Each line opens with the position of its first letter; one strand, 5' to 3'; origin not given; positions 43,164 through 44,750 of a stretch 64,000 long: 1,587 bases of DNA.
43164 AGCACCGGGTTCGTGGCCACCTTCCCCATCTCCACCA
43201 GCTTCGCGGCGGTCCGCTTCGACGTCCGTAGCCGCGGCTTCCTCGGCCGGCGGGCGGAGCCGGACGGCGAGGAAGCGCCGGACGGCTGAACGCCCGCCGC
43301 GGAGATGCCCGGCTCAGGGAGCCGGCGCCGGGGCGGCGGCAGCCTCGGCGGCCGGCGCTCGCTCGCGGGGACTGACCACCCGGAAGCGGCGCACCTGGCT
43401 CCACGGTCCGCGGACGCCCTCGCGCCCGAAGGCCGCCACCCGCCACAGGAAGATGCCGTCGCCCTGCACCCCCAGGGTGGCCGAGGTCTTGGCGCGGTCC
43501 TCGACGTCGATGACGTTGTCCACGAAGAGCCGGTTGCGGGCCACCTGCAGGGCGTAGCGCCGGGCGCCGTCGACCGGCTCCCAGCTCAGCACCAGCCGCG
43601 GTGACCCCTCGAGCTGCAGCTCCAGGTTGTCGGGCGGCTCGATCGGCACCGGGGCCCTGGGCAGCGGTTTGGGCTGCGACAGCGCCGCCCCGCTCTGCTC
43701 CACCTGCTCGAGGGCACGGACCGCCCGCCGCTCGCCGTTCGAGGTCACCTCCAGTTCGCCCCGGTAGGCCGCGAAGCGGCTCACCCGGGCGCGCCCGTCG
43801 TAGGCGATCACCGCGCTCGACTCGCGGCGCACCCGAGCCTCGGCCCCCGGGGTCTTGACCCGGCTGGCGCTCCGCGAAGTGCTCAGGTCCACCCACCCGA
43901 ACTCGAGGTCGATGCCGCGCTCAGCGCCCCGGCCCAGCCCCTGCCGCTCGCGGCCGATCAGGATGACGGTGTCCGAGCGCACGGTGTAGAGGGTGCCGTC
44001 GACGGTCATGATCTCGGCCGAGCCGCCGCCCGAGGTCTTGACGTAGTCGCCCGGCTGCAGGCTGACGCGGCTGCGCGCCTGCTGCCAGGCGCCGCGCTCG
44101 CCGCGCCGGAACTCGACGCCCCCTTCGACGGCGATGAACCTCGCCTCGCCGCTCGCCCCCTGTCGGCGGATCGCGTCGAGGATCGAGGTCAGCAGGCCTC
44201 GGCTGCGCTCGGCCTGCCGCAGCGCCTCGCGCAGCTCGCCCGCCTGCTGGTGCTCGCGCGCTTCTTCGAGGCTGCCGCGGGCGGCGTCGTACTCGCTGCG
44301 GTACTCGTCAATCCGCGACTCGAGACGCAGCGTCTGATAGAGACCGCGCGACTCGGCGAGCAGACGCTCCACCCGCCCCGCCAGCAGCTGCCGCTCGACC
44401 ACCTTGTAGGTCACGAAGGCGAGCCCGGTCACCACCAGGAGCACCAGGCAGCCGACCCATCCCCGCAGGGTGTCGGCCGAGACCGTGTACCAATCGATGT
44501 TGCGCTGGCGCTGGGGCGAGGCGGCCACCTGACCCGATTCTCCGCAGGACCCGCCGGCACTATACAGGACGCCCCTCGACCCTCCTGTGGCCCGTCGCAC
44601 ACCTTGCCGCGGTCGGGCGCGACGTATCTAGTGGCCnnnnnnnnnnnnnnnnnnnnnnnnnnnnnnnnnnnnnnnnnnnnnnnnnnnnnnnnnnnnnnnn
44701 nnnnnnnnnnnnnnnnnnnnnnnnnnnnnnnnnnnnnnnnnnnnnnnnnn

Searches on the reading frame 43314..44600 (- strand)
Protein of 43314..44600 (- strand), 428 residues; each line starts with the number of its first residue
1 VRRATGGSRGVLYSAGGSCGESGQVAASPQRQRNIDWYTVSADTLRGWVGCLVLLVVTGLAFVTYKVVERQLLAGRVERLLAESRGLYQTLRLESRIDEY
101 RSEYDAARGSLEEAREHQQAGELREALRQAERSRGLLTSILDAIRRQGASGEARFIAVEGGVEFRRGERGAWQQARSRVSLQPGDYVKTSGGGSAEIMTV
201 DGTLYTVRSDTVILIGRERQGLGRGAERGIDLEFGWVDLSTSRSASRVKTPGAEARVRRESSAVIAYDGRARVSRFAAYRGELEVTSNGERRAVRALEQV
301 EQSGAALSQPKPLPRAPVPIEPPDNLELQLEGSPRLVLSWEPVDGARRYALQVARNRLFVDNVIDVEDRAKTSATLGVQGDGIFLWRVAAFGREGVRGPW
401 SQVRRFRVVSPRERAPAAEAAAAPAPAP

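Call 74: search_protein_families(library=pfam, proteins=[window:43314-44600:-], max_evalue=0.001)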
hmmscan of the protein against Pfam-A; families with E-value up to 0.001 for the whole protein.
window:43314-44600:- (428 aa): 1 family
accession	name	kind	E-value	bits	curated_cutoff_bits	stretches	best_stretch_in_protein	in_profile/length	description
PF04773.18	FecR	-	3.3e-05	24.7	24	1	186-274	2-90/97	FecR protein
